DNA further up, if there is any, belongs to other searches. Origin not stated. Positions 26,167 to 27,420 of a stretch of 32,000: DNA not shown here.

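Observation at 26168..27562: Opposite-strand metal(loid) cargo (transporter plus GDCCVxC protein) wedged into the phage head-tail operon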

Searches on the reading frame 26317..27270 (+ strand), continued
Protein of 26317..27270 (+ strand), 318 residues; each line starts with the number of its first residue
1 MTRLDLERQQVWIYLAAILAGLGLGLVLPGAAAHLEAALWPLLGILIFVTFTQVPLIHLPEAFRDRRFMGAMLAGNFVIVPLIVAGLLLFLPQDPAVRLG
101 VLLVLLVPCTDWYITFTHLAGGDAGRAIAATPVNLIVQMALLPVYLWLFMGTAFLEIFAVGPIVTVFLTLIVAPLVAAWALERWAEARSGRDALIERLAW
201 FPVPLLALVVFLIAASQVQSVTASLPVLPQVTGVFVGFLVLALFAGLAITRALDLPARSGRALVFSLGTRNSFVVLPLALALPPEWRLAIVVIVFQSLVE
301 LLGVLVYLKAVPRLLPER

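Call 52: get_annotated_region(hit=H93, flank=4500)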
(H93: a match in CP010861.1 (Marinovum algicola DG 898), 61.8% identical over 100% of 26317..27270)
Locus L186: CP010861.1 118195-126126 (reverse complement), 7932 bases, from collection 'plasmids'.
description: Marinovum algicola DG 898 plasmid pMaD6, complete sequence
organism: Marinovum algicola DG 898 (NCBI taxid 988812)
taxonomy: Bacteria; Pseudomonadota; Alphaproteobacteria; Rhodobacterales; Roseobacteraceae; Marinovum; Marinovum algicola; Marinovum algicola DG 898
host: -; source: -; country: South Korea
typing (MOB-suite, as given by PLSDB): conjugative; replicon rep_cluster_579; relaxase MOBP; mating-pair formation MPF_T
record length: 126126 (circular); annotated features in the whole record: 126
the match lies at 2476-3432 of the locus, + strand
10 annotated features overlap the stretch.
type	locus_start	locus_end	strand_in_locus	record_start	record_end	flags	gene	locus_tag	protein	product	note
CDS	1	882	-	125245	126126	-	-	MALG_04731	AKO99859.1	Site-specific recombinase, DNA invertase Pin-like protein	-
CDS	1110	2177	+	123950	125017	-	-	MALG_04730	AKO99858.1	HTH DNA binding protein domain protein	-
CDS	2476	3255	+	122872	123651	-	-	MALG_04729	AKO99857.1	Arsenite efflux pump ACR3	-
CDS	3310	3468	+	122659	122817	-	-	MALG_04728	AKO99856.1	hypothetical protein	-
CDS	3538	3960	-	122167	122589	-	-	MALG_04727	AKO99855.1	Heavy metal resistance transcriptional regulator HmrR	-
CDS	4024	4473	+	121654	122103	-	-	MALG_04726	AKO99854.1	MerT mercuric transport protein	-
CDS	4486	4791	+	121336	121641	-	-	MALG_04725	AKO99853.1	Copper chaperone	-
CDS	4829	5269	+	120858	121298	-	-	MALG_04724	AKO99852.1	Membrane transport protein MerF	-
CDS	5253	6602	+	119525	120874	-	-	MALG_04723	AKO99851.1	Pyruvate/2-oxoglutarate dehydrogenase complex, dihydrolipoamide dehydrogenase (E3) component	-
CDS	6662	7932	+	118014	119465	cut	-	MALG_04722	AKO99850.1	mercuric reductase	-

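Call 53: get_annotated_region(hit=H94, flank=4500)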
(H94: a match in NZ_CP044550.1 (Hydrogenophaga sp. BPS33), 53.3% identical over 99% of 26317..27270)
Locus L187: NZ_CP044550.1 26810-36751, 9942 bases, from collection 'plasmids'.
description: Hydrogenophaga sp. BPS33 plasmid pBPS33-1, complete sequence
organism: Hydrogenophaga sp. BPS33 (NCBI taxid 2651974)
taxonomy: Bacteria; Pseudomonadota; Betaproteobacteria; Burkholderiales; Comamonadaceae; Hydrogenophaga; Hydrogenophaga sp. BPS33
host: -; source: -; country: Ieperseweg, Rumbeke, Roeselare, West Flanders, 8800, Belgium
typing (MOB-suite, as given by PLSDB): non-mobilizable
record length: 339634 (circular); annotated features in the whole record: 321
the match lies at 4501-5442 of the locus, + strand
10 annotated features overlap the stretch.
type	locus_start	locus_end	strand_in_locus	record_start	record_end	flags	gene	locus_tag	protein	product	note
CDS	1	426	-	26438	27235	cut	-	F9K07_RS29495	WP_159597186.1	sulfite exporter TauE/SafE family protein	GO:0006810 - transport [Evidence IEA]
CDS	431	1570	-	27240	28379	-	-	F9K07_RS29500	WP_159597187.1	ABC transporter ATP-binding protein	-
CDS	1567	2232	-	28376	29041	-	modB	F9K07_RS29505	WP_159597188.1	molybdate ABC transporter permease subunit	GO:0015689 - molybdate ion transport [Evidence IEA]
CDS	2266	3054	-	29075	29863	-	modA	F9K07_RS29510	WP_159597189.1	molybdate ABC transporter substrate-binding protein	GO:0015689 - molybdate ion transport [Evidence IEA]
CDS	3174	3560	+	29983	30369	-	-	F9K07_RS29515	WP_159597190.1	LysR family transcriptional regulator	GO:0006355 - regulation of DNA-templated transcription [Evidence IEA]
CDS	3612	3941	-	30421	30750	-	-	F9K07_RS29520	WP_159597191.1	hypothetical protein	-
CDS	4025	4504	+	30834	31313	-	-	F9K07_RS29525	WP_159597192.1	helix-turn-helix domain-containing protein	-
CDS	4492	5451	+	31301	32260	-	-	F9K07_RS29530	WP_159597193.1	arsenic resistance protein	-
CDS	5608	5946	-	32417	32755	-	-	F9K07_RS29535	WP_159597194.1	copper-binding protein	-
CDS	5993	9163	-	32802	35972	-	-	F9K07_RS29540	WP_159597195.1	efflux RND transporter permease subunit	-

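Call 66: search_protein_families(library=pfam, proteins=[L187:4025-4501:+, L093:4663-5913:-, L180:2731-3687:+, L095:6970-7392:-, L095:7469-7855:+, L095:8436-9857:+], max_evalue=0.001)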
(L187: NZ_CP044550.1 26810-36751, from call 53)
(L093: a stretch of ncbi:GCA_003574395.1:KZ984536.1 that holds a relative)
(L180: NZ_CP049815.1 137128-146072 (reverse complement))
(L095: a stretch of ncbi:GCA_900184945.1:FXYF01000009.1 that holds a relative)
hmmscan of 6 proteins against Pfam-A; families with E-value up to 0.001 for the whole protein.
L187:4025-4501:+ (159 aa): 3 families
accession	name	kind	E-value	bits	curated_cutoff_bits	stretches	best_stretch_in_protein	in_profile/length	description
PF09278.17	MerR-DNA-bind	-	2.3e-17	63.8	25.4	1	61-121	4-64/65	MerR, DNA binding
PF00376.29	MerR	-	3.3e-12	46.5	28.2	1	17-53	2-38/38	MerR family regulatory protein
PF13411.12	MerR_1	-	4.9e-12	46.2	21.6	1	16-81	2-66/69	MerR HTH family regulatory protein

L093:4663-5913:- (417 aa): 2 families
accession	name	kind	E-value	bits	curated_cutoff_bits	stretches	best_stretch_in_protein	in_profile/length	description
PF07690.21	MFS_1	-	2.7e-34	119.1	33.4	2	32-271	5-241/347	Major Facilitator Superfamily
PF12832.13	MFS_1_like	-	2.3e-05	24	25.2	0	49-400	25-372/373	MFS_1 like family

L180:2731-3687:+ (319 aa): 1 family
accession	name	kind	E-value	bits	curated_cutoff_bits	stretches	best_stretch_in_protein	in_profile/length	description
PF11972.14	HTH_13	-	4.9e-06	26.9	26.1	1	262-315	2-51/54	HTH DNA binding domain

L095:6970-7392:- (141 aa): 3 families
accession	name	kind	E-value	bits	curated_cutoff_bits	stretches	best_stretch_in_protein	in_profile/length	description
PF09278.17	MerR-DNA-bind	-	6.6e-20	71.9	25.4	1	53-115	1-63/65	MerR, DNA binding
PF13411.12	MerR_1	-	1.6e-18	67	21.6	1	12-76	3-66/69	MerR HTH family regulatory protein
PF00376.29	MerR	-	3.7e-13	49.5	28.2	1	13-48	3-38/38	MerR family regulatory protein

L095:7469-7855:+ (129 aa): 1 family
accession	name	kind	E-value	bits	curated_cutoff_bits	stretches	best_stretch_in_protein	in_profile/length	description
PF02411.20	MerT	-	1.5e-29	102.8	32.9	1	24-129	12-116/116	MerT mercuric transport protein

L095:8436-9857:+ (474 aa): 10 families
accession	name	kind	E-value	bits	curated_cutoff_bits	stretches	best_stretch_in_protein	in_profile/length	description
PF07992.20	Pyr_redox_2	-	4.9e-61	207.1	26.1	1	12-327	1-284/291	Pyridine nucleotide-disulphide oxidoreductase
PF02852.28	Pyr_redox_dim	-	7.9e-28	97.3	25.3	1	350-458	1-109/110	Pyridine nucleotide-disulphide oxidoreductase, dimerisation domain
PF00070.33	Pyr_redox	-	1.3e-14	54.9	22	1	181-255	2-77/82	Pyridine nucleotide-disulphide oxidoreductase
PF13738.12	Pyr_redox_3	-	8.7e-12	45.3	30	1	137-314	121-305/305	Pyridine nucleotide-disulphide oxidoreductase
PF01134.28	GIDA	-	6.3e-08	32.5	22.1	1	13-71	1-57/391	Glucose inhibited division protein A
PF03486.20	HI0933_like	-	1.6e-07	31.5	50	1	13-44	2-33/244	HI0933-like protein Rossmann domain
PF12831.13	FAD_oxidored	-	7.3e-07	29.3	27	1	13-61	1-50/416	FAD dependent oxidoreductase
PF00890.30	FAD_binding_2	-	2.5e-06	27.4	20.4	1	13-43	1-31/414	FAD binding domain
PF01266.30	DAO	-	0.00021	21.4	27.9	0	13-48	1-38/353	FAD dependent oxidoreductase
PF01494.25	FAD_binding_3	-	0.00057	19.7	22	0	13-40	3-30/349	FAD binding domain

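Call 70: search_protein_families(library=phrogs, proteins=[window:26317-27270:+], max_evalue=0.001)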
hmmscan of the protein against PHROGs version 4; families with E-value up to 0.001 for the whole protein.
window:26317-27270:+ (318 aa): 0 families

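Call 74: get_annotated_region(hit=H21, flank=3500)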
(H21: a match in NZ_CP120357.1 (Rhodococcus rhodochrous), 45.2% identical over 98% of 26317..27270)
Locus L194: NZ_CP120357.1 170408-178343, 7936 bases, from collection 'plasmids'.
description: Rhodococcus rhodochrous strain LH-B3 plasmid unnamed1, complete sequence
organism: Rhodococcus rhodochrous (NCBI taxid 1829)
taxonomy: Bacteria; Actinomycetota; Actinomycetes; Mycobacteriales; Nocardiaceae; Rhodococcus; Rhodococcus rhodochrous
host: -; source: single cell,petroleum contaminated soil; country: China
typing (MOB-suite, as given by PLSDB): mobilizable; relaxase MOBP
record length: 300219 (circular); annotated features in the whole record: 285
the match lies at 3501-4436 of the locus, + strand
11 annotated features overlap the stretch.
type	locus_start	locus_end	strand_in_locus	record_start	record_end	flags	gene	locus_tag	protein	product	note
CDS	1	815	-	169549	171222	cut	istA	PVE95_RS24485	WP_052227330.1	IS21 family transposase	-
CDS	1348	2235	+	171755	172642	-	-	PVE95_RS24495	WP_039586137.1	metalloregulator ArsR/SmtB family transcription factor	GO:0006355 - regulation of DNA-templated transcription [Evidence IEA]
CDS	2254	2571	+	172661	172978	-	-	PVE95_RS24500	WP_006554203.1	hypothetical protein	-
CDS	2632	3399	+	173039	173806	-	-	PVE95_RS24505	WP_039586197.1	MerR family transcriptional regulator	GO:0006355 - regulation of DNA-templated transcription [Evidence IEA]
CDS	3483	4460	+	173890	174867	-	-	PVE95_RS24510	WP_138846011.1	bile acid:sodium symporter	-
CDS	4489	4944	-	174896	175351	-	-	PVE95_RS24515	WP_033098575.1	arsenate reductase ArsC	-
CDS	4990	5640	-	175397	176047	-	-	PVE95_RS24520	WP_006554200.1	arsenate reductase ArsC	-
CDS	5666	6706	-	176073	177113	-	arsB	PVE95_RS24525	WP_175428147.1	ACR3 family arsenite efflux transporter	GO:0046685 - response to arsenic-containing substance [Evidence IEA]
CDS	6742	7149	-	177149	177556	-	-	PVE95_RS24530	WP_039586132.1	metalloregulator ArsR/SmtB family transcription factor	GO:0006355 - regulation of DNA-templated transcription [Evidence IEA]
CDS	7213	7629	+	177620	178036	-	-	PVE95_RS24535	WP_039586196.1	low molecular weight phosphatase family protein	-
CDS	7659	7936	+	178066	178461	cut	arsD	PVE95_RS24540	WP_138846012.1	arsenite efflux transporter metallochaperone ArsD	GO:0046685 - response to arsenic-containing substance [Evidence IEA]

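Call 75: get_annotated_region(hit=H39, flank=3500)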
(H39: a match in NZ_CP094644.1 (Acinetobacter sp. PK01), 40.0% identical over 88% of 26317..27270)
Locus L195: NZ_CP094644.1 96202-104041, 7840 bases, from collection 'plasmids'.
description: Acinetobacter sp. PK01 plasmid unnamed, complete sequence
organism: Acinetobacter sp. PK01 (NCBI taxid 2930198)
taxonomy: Bacteria; Pseudomonadota; Gammaproteobacteria; Moraxellales; Moraxellaceae; Acinetobacter; Acinetobacter sp. PK01
host: -; source: mixed culture,Laboratory activated sludge; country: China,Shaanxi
typing (MOB-suite, as given by PLSDB): non-mobilizable; replicon rep_cluster_1218
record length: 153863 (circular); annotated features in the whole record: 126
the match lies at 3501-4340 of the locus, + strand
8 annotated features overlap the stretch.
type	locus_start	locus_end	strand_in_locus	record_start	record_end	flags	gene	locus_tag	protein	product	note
CDS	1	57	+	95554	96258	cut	arsH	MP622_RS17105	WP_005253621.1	arsenical resistance protein ArsH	GO:0046685 - response to arsenic-containing substance [Evidence IEA]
CDS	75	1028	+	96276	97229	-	trxB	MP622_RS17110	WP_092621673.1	thioredoxin-disulfide reductase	-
CDS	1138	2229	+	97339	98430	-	-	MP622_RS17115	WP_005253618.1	ArsO family NAD(P)H-dependent flavin-containing monooxygenase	-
CDS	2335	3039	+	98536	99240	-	-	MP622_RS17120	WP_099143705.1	IS6-like element IS1006 family transposase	GO:0006313 - DNA transposition [Evidence IEA]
CDS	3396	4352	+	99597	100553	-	-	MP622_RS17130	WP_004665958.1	arsenic resistance protein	-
CDS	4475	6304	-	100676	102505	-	-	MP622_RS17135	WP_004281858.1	ferrous iron transporter B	GO:0006826 - iron ion transport [Evidence IEA]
CDS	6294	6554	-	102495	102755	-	-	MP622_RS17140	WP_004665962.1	FeoA family protein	GO:0006811 - monoatomic ion transport [Evidence IEA]; GO:0055072 - obsolete iron ion homeostasis [Evidence IEA]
CDS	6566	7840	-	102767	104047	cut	-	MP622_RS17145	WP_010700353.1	cation transporter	GO:0006812 - monoatomic cation transport [Evidence IEA]; GO:0055085 - transmembrane transport [Evidence IEA]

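Call 76: get_annotated_region(hit=H27, flank=3500)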
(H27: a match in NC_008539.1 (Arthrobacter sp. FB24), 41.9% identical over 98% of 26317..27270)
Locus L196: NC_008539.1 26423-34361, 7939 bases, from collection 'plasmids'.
description: Arthrobacter sp. FB24 plasmid 3, complete sequence
organism: Arthrobacter sp. FB24 (NCBI taxid 290399)
taxonomy: Bacteria; Actinomycetota; Actinomycetes; Micrococcales; Micrococcaceae; Arthrobacter; Arthrobacter sp. FB24
host: -; source: -; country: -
typing (MOB-suite, as given by PLSDB): conjugative; replicon rep_cluster_1666; relaxase MOBP; mating-pair formation MPF_T
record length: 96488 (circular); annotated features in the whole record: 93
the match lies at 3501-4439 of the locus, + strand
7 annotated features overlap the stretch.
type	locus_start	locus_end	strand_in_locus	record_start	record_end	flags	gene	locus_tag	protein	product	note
CDS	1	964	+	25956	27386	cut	merA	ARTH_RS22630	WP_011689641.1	mercury(II) reductase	-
CDS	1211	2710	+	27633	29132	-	-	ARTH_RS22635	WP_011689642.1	alkaline phosphatase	-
CDS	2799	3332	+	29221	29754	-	-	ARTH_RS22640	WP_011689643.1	hypothetical protein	-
CDS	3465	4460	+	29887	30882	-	-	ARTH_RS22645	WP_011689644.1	bile acid:sodium symporter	-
CDS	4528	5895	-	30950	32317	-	lpdA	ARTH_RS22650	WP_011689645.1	dihydrolipoyl dehydrogenase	GO:0045454 - cell redox homeostasis [Evidence IEA]; GO:0051068 - dihydrolipoamide metabolic process [Evidence IEA]; ...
CDS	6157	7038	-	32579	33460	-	lgt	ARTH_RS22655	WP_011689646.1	prolipoprotein diacylglyceryl transferase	GO:0009249 - protein lipoylation [Evidence IEA]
CDS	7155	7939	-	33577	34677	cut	ccsB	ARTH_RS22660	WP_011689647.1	c-type cytochrome biogenesis protein CcsB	GO:0017004 - cytochrome complex assembly [Evidence IEA]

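Call 77: get_annotated_region(hit=H30, flank=3500)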
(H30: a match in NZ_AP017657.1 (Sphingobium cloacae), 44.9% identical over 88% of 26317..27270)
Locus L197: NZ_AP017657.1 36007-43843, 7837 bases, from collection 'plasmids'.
description: Sphingobium cloacae strain JCM 10874 plasmid pSCLO_3, complete sequence
organism: Sphingobium cloacae (NCBI taxid 120107)
taxonomy: Bacteria; Pseudomonadota; Alphaproteobacteria; Sphingomonadales; Sphingomonadaceae; Sphingobium; Sphingobium cloacae
host: -; source: -; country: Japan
typing (MOB-suite, as given by PLSDB): conjugative; replicon rep_cluster_1149,rep_cluster_543; relaxase MOBQ; mating-pair formation MPF_F
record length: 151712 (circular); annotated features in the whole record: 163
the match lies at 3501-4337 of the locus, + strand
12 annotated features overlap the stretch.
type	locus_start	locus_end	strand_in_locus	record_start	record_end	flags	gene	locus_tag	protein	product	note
CDS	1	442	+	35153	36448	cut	-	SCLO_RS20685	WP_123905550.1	TrbI/VirB10 family protein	-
CDS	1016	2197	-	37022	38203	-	-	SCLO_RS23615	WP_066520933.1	hypothetical protein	-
CDS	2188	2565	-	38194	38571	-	-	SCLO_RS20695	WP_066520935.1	hypothetical protein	-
CDS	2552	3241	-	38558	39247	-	-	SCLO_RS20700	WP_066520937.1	recombinase family protein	GO:0006310 - DNA recombination [Evidence IEA]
CDS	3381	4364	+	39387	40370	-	-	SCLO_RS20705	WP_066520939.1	arsenic resistance protein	-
CDS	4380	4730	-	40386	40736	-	fliE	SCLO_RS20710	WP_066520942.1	flagellar hook-basal body complex protein FliE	GO:0001539 - cilium or flagellum-dependent cell motility [Evidence IEA]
CDS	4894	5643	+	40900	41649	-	-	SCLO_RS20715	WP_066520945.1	HAD-IIB family hydrolase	GO:0008152 - metabolic process [Evidence IEA]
CDS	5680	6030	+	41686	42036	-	-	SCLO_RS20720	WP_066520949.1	DUF3147 family protein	-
CDS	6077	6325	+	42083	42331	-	-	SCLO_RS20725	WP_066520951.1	DUF4160 domain-containing protein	-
CDS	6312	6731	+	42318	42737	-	-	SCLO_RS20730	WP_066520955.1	DUF2442 domain-containing protein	-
CDS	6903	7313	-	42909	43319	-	-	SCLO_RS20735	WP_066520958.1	helix-turn-helix domain-containing protein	-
CDS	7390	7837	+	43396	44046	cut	-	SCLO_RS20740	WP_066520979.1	cation diffusion facilitator family transporter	-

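Call 78: find_encoding_contigs(protein=P0125, flank=5000, max_places=2)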
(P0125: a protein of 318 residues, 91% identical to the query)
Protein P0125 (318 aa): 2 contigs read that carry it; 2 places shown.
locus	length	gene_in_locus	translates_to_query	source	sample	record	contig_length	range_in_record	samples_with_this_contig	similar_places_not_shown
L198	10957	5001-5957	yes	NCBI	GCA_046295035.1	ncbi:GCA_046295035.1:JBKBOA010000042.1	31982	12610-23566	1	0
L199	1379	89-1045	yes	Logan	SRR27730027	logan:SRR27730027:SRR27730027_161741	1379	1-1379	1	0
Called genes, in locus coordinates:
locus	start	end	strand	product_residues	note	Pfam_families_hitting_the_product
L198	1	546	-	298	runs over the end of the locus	PF09718:Tape_meas_lam_C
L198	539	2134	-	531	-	-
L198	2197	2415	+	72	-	-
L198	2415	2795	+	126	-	PF01850:PIN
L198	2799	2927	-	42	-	PF24752:DUF7697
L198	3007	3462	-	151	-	PF27119:Phage_YdaY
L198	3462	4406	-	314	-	PF18906:Phage_tube_2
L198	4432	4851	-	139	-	-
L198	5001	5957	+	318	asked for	PF13593:SBF_like, PF01758:SBF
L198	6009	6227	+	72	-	-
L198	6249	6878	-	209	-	PF20039:DUF6441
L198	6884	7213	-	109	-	PF05354:Phage_attach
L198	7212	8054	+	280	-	PF22558:REase-ARP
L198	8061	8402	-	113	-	PF09956:Phage_cement_2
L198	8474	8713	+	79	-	PF01402:RHH_1 (weak)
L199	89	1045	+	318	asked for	PF13593:SBF_like, PF01758:SBF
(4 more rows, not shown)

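Call 79: find_encoding_contigs(protein=P0144, flank=5000, max_places=2)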
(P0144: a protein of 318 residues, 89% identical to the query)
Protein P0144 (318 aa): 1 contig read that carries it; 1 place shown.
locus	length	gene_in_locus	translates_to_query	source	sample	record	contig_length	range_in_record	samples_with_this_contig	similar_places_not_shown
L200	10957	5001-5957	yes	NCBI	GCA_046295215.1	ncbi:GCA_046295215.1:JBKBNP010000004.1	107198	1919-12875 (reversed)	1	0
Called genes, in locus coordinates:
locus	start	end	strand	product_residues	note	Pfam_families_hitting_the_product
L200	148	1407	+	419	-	PF00696:AA_kinase, PF01842:ACT, PF22468:ACT_9, PF13840:ACT_7, PF22468:ACT_9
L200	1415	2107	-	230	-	-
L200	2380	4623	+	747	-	PF01590:GAF, PF13185:GAF_2, PF05524:PEP-utilisers_N, PF00391:PEP-utilizers, PF02896:PEP-utilizers_C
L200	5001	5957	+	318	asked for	PF01758:SBF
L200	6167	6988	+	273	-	PF00581:Rhodanese, PF09828:ChrB_C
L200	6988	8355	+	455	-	PF02417:Chromate_transp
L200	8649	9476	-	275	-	PF01925:TauE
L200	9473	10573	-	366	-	PF00005:ABC_tran, PF13304:AAA_21 (faint), PF03459:TOBE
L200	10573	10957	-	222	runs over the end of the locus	PF00528:BPD_transp_1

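Call 80: find_encoding_contigs(protein=P0158, flank=5000, max_places=2)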
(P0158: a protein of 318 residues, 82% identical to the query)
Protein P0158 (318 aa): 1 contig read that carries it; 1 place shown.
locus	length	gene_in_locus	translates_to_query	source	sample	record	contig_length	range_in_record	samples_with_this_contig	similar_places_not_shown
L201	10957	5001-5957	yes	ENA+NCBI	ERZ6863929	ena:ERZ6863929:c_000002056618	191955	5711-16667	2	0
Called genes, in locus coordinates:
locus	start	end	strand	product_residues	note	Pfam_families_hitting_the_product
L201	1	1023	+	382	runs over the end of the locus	PF00005:ABC_tran, PF08402:TOBE_2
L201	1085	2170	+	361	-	PF01547:SBP_bac_1, PF13416:SBP_bac_8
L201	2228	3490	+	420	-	PF00528:BPD_transp_1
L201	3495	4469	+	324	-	PF00528:BPD_transp_1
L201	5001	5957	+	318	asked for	PF13593:SBF_like, PF01758:SBF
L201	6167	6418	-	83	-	PF10658:DUF2484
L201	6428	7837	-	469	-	PF01225:Mur_ligase, PF08245:Mur_ligase_M, PF02875:Mur_ligase_C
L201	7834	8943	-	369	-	PF03033:Glyco_transf_28, PF04101:Glyco_tran_28_C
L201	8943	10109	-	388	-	PF01098:FTSW_RODA_SPOVE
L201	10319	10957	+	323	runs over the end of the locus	PF01259:SAICAR_synt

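Call 86: search_dna_similar(query=window:26317-27270:+, collection=phages, mode=protein, max_rows=15, max_evalue=0.001)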
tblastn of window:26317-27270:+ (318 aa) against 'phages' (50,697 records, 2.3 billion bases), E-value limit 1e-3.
Records with a match: 1; places in all: 1; records where one place covers at least 80% of the query: 1.
Best place of each record, by identity: <60% 1.
By first word of the organism name: Bacteriophage 1.
By host as written in the record: - 1.
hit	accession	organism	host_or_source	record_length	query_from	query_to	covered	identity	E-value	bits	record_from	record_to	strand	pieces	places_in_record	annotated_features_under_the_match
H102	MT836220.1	Bacteriophage sp.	human fecal samples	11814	34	318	90%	41.4%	5e-29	122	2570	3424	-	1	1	record has no annotation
